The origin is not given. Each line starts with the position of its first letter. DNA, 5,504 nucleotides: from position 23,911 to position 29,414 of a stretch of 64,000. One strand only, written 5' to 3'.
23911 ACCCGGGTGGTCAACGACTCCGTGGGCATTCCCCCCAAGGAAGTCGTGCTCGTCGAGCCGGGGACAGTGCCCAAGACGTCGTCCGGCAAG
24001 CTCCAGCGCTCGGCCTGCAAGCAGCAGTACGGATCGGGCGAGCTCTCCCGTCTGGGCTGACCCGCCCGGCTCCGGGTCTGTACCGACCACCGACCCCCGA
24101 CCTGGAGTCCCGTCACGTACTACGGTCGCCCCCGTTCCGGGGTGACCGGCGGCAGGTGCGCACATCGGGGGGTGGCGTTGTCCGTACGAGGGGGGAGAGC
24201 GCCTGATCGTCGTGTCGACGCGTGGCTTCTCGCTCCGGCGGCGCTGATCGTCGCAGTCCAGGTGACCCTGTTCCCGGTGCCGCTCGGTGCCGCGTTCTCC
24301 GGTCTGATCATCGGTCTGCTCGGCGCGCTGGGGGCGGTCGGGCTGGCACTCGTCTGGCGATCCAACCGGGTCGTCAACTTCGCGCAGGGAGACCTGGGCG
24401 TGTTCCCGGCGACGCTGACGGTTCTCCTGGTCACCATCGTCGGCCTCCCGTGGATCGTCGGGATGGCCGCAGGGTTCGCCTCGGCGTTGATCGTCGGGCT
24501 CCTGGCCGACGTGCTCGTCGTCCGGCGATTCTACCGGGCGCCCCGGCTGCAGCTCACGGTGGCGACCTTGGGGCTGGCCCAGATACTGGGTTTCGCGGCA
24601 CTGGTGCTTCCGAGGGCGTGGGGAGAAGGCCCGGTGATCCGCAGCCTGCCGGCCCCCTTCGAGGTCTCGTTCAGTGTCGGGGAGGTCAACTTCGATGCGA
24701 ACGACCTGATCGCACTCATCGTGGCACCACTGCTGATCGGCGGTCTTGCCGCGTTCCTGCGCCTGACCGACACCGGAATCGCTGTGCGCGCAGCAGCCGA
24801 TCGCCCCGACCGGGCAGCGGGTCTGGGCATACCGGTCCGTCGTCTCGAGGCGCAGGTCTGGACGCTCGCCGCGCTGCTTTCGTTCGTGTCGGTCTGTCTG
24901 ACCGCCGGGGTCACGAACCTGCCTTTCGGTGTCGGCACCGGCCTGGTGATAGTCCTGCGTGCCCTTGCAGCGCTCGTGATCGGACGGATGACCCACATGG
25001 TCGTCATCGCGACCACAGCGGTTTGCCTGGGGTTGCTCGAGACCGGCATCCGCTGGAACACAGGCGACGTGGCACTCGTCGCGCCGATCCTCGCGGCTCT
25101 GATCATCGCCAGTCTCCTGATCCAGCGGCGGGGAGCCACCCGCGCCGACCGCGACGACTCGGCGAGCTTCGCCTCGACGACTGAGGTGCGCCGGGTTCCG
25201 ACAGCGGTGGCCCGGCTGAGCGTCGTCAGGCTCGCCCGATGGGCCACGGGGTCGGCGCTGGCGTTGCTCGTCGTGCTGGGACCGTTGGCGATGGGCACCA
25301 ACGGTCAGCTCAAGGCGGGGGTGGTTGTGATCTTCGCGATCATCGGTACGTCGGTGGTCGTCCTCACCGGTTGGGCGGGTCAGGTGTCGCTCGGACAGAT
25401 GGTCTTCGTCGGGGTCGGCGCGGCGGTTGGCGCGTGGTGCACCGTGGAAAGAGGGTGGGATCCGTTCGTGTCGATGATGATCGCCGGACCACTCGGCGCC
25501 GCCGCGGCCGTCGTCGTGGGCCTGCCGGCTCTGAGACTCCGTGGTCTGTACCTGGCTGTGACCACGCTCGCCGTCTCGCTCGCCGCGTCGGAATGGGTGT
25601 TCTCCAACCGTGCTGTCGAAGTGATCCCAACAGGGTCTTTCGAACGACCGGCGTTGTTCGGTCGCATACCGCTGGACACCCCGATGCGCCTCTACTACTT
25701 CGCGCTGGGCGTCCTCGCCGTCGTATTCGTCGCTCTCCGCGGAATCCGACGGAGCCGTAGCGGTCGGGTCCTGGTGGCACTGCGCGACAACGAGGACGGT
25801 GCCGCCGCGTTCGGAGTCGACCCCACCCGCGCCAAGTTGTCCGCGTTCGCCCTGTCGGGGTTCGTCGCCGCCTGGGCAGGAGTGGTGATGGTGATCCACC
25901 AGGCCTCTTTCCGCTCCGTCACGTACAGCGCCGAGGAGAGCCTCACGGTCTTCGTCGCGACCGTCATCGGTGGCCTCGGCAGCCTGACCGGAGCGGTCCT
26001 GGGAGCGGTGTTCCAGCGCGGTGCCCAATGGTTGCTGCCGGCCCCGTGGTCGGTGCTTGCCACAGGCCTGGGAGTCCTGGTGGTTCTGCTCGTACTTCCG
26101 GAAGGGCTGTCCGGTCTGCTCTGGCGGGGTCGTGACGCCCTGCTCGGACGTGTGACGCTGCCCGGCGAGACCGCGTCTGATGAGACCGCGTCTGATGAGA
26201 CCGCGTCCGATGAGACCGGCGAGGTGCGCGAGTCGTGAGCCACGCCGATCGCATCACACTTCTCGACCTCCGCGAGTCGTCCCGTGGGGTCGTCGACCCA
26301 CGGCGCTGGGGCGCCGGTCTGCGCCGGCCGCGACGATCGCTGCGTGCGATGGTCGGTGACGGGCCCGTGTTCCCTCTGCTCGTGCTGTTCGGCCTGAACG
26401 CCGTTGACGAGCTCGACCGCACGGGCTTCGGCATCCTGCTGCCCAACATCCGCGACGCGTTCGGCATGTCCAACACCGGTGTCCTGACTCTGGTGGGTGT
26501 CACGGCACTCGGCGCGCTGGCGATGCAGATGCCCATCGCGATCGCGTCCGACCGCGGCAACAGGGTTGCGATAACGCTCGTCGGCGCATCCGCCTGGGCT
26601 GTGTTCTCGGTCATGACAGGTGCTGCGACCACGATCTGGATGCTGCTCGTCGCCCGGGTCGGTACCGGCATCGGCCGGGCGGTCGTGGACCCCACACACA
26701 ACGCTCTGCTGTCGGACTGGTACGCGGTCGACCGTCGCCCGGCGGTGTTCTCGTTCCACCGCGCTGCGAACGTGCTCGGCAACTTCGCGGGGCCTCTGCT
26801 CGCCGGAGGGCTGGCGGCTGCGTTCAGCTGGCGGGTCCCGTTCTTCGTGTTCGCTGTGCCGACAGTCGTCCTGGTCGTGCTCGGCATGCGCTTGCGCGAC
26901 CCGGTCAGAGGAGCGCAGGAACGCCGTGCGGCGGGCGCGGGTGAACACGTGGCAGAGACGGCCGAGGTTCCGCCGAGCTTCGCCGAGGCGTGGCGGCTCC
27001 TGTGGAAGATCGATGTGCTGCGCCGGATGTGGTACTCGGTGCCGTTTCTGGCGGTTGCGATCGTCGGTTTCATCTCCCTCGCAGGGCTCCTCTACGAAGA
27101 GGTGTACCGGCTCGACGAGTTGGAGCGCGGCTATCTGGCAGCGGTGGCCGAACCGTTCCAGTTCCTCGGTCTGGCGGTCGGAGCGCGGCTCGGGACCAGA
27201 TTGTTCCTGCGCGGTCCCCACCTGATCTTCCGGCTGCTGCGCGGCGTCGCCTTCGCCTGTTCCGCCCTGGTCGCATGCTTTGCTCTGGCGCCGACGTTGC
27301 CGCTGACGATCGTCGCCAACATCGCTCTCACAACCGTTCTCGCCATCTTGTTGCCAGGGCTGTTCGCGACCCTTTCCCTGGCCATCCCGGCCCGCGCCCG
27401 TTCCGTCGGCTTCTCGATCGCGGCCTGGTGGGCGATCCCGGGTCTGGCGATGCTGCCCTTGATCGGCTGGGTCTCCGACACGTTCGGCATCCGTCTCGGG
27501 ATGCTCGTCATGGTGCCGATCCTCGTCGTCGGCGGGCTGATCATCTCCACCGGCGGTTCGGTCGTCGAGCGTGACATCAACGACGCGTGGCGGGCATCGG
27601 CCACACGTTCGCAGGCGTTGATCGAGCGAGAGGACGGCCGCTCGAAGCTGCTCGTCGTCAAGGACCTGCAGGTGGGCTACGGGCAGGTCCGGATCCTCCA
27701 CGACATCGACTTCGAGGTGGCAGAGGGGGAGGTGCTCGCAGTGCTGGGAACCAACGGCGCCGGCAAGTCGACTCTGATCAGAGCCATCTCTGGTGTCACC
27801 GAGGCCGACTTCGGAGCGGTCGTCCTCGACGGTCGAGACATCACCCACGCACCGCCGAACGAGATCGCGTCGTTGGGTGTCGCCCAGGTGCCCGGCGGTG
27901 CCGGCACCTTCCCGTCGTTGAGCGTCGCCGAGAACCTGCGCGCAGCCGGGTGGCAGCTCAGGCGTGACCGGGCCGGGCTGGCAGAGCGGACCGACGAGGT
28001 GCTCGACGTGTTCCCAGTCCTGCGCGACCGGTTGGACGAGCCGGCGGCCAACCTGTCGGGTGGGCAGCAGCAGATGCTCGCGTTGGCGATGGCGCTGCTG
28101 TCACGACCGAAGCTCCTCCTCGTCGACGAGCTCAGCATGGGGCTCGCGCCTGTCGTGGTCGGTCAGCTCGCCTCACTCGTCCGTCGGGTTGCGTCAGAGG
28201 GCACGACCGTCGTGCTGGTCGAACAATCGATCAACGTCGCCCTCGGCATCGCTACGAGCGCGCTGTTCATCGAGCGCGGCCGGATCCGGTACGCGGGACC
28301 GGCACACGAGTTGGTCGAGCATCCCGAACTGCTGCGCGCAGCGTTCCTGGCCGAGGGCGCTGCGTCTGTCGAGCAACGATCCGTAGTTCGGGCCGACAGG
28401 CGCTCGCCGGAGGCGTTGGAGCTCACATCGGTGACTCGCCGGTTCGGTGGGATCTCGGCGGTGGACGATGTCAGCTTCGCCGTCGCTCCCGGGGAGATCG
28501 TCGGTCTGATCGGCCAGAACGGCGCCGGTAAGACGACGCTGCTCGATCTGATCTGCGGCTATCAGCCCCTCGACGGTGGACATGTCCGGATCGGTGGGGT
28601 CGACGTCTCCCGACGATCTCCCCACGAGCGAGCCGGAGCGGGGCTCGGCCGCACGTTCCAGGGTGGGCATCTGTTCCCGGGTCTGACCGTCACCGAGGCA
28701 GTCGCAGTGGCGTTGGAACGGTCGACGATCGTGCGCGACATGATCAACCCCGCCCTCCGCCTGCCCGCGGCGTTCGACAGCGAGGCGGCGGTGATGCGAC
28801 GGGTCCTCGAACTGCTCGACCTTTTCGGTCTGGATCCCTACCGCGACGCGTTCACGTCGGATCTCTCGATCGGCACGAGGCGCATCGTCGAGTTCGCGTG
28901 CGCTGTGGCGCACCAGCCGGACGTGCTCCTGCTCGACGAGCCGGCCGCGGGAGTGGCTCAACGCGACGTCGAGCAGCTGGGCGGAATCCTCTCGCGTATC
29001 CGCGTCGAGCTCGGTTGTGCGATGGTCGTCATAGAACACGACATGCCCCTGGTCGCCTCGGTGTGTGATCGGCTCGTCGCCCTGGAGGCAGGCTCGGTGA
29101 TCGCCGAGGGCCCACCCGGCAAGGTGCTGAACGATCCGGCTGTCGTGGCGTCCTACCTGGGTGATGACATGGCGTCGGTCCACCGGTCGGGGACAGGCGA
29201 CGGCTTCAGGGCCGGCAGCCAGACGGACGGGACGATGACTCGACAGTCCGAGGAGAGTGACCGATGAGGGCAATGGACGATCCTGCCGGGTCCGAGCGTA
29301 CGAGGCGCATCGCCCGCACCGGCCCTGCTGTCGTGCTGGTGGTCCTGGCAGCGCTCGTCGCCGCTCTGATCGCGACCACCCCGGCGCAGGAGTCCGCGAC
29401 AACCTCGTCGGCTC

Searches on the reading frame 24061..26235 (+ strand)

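Call 52: search_protein_families(library=pfam, max_evalue=0.01, proteins=[window:24061-26235:+])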
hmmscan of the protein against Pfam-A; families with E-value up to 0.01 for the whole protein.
window:24061-26235:+ (725 aa): 1 family
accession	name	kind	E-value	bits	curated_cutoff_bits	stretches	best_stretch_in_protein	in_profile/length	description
PF02653.21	BPD_transp_2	-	7.8e-45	153.5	26.8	2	421-657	8-244/269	Branched-chain amino acid transport system / permease component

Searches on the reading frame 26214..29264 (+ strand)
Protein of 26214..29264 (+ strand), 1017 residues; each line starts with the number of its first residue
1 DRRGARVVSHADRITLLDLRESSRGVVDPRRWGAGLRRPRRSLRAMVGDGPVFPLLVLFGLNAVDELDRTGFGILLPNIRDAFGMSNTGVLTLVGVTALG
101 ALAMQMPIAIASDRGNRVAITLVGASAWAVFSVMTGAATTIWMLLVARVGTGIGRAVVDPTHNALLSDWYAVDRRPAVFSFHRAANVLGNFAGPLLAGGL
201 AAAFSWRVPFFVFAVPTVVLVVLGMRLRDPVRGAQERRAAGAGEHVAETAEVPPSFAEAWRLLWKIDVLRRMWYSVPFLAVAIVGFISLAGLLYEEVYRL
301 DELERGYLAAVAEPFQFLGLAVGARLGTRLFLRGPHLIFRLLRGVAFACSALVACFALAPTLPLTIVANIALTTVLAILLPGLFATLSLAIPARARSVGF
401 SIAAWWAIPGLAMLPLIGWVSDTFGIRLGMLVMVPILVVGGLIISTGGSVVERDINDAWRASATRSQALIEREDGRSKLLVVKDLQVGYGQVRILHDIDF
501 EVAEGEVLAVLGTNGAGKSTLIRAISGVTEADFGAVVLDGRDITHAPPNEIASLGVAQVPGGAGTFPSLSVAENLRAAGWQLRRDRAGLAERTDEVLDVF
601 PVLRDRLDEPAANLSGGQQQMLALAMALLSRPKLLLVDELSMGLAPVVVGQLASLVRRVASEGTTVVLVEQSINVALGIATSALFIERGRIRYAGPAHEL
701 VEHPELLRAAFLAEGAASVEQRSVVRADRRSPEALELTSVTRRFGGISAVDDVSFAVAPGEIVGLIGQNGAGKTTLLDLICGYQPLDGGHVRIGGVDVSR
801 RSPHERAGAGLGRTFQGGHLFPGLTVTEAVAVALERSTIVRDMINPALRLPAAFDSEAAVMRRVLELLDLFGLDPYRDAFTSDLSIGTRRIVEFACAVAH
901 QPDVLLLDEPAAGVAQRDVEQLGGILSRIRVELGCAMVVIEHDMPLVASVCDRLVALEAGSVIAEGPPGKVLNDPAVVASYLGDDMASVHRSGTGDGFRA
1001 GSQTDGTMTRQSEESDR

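Call 52: search_protein_families(library=pfam, max_evalue=0.01, proteins=[window:26214-29264:+])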
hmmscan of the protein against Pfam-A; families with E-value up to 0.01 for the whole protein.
window:26214-29264:+ (1017 aa): 24 families
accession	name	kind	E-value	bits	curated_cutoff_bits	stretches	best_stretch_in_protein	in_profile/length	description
PF00005.33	ABC_tran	-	1.6e-57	194.4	25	2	495-639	1-134/137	ABC transporter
PF07690.21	MFS_1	-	1.4e-39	136.4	33.4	1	59-404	2-336/347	Major Facilitator Superfamily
PF13304.12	AAA_21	-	2.4e-18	67.7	27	1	604-668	228-295/304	AAA domain, putative AbiEii toxin, Type IV TA system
PF13555.12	AAA_29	-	4.5e-09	36.4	27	1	496-527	15-44/61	P-loop containing region of AAA domain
PF13476.12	AAA_23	-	5.6e-09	37.4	27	2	761-781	20-40/201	AAA domain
PF12399.14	BCA_ABC_TP_C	-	6.4e-08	32.5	25.5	1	962-985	2-25/27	Branched-chain amino acid ATP-binding cassette transporter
PF02463.25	SMC_N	-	6.9e-08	32.6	40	0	613-661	136-188/220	RecF/RecN/SMC N terminal domain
PF03193.22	RsgA_GTPase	-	8.5e-06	26.1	30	0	503-536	104-137/174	RsgA GTPase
PF00083.30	Sugar_tr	-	9e-06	25.2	22.3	1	91-232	49-196/452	Sugar (and other) transporter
PF13191.12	AAA_16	-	2.9e-05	25.1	32.6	0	501-640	18-141/167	AAA ATPase domain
PF13604.12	AAA_30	-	3e-05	24.3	27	1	506-669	19-122/191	AAA domain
PF03092.22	BT1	-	3.4e-05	23.2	22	1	121-284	66-188/432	BT1 family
PF01926.29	MMR_HSR1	-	0.00066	20.2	21.9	0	509-544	3-37/113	50S ribosome-binding GTPase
PF13514.12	AAA_27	-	0.00087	19.4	22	0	496-526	17-47/206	AAA domain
PF06414.18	Zeta_toxin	-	0.0012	18.8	22.3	0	766-804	22-60/199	Zeta toxin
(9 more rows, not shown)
